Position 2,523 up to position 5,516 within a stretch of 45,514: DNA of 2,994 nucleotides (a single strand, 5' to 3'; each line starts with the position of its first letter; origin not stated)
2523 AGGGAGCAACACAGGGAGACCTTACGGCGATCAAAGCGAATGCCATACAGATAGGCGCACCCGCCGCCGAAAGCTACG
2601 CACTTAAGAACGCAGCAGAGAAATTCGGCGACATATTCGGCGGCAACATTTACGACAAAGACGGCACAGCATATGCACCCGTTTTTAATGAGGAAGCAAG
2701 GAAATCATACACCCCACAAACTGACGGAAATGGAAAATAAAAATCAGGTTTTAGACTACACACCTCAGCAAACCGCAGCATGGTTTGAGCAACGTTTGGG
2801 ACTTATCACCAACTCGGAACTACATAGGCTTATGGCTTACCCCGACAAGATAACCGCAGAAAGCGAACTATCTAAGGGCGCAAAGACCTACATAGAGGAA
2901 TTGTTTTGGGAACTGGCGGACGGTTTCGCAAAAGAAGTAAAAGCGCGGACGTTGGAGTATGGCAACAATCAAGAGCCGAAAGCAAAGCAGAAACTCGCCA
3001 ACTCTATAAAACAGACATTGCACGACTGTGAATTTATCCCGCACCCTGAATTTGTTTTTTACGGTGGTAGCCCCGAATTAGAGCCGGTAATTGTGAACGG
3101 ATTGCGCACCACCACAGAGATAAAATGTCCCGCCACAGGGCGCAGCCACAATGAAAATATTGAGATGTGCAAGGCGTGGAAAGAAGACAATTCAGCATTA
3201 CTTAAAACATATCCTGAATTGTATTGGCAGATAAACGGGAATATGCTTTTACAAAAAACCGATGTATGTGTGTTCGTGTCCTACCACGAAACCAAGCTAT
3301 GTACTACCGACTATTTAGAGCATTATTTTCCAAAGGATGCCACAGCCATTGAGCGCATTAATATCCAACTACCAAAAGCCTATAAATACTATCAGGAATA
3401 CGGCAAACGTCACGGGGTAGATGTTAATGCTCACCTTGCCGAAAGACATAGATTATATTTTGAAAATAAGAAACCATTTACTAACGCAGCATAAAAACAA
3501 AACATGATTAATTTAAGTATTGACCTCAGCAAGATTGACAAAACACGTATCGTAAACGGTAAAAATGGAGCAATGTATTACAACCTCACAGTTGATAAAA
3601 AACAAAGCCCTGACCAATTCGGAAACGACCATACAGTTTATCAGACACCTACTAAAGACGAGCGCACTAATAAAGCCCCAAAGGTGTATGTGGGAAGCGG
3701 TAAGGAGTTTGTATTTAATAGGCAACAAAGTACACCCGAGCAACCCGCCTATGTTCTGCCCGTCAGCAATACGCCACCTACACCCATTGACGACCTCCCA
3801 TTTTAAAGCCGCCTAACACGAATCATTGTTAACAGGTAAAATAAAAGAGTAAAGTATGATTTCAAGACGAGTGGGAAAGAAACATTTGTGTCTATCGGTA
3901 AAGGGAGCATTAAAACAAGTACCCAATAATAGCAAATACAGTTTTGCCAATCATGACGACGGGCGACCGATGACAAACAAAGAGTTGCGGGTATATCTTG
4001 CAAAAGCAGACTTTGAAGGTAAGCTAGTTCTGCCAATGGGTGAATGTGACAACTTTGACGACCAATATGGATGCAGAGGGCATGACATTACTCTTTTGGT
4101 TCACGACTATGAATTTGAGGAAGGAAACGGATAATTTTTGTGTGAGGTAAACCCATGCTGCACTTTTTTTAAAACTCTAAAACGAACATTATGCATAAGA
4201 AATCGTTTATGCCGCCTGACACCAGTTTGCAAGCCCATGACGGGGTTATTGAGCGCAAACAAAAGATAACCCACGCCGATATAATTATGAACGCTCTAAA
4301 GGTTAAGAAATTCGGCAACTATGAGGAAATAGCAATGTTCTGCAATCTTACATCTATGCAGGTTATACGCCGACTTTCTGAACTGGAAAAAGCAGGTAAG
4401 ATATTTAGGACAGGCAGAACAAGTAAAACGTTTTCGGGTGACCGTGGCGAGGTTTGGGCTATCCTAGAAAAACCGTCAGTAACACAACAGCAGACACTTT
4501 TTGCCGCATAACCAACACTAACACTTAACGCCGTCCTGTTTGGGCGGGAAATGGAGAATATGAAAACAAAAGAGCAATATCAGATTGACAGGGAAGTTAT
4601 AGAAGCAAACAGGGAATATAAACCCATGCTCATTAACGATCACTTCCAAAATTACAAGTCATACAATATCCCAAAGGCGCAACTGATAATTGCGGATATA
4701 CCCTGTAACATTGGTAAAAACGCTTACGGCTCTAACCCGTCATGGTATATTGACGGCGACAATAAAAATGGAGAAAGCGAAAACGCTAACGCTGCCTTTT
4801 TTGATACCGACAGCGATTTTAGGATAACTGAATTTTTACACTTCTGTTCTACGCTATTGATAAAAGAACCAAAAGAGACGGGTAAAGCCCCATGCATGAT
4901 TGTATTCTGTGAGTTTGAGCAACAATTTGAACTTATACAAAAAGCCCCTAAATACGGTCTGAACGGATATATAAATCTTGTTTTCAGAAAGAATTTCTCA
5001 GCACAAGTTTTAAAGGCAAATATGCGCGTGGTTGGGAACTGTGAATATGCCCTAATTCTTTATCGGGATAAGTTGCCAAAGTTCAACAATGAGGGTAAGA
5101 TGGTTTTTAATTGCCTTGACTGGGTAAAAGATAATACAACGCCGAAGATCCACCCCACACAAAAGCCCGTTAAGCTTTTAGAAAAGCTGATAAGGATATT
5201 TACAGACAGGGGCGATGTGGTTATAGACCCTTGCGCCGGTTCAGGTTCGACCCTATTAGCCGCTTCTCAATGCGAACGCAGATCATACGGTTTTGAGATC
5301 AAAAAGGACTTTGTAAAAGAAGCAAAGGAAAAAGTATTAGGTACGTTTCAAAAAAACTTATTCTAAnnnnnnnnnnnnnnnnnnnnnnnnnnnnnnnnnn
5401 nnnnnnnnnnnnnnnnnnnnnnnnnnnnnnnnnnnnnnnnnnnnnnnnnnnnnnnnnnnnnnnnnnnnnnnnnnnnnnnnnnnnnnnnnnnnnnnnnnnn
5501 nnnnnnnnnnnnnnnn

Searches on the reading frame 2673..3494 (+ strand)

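Call 10: search_protein_families(library=pfam, proteins=[window:2673-3494:+], max_evalue=0.01)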
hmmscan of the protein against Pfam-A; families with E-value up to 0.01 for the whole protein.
window:2673-3494:+ (273 aa): 1 family
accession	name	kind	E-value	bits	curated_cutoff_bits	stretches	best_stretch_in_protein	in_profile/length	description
PF09588.16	YqaJ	-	1.1e-05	26.2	22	1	37-191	2-144/150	YqaJ-like viral recombinase domain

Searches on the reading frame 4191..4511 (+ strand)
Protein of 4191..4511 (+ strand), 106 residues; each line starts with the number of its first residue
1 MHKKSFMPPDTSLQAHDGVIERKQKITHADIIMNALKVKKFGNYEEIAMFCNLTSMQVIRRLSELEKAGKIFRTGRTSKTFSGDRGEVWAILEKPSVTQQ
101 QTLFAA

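Call 10: search_protein_families(library=pfam, proteins=[window:4191-4511:+], max_evalue=0.01)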
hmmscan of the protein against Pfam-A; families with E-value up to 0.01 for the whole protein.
window:4191-4511:+ (106 aa): 3 families
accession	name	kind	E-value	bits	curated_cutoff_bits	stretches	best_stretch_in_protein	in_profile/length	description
PF09756.15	DDRGK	-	0.00042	20.5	27.8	1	28-71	100-143/188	DDRGK domain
PF13545.12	HTH_Crp_2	-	0.003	17.9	27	0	44-76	25-57/70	Crp-like helix-turn-helix domain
PF13412.12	HTH_24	-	0.0055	16.7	21.9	0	44-71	20-47/48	Winged helix-turn-helix DNA-binding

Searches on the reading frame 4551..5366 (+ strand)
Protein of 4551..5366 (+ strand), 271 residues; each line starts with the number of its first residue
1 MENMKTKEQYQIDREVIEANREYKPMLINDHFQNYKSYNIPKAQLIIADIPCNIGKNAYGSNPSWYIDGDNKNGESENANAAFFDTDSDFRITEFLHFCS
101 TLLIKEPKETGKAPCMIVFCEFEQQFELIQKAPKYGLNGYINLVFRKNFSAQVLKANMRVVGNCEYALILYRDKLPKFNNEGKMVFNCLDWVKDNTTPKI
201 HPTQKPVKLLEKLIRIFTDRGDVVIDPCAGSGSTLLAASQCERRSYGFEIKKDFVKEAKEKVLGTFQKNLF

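Call 10: search_protein_families(library=pfam, proteins=[window:4551-5366:+], max_evalue=0.01)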
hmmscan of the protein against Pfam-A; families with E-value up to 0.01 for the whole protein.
window:4551-5366:+ (271 aa): 1 family
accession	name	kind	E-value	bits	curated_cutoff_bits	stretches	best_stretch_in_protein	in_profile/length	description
PF01555.25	N6_N4_Mtase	-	1.1e-24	88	26.7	1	44-260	2-221/221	DNA methylase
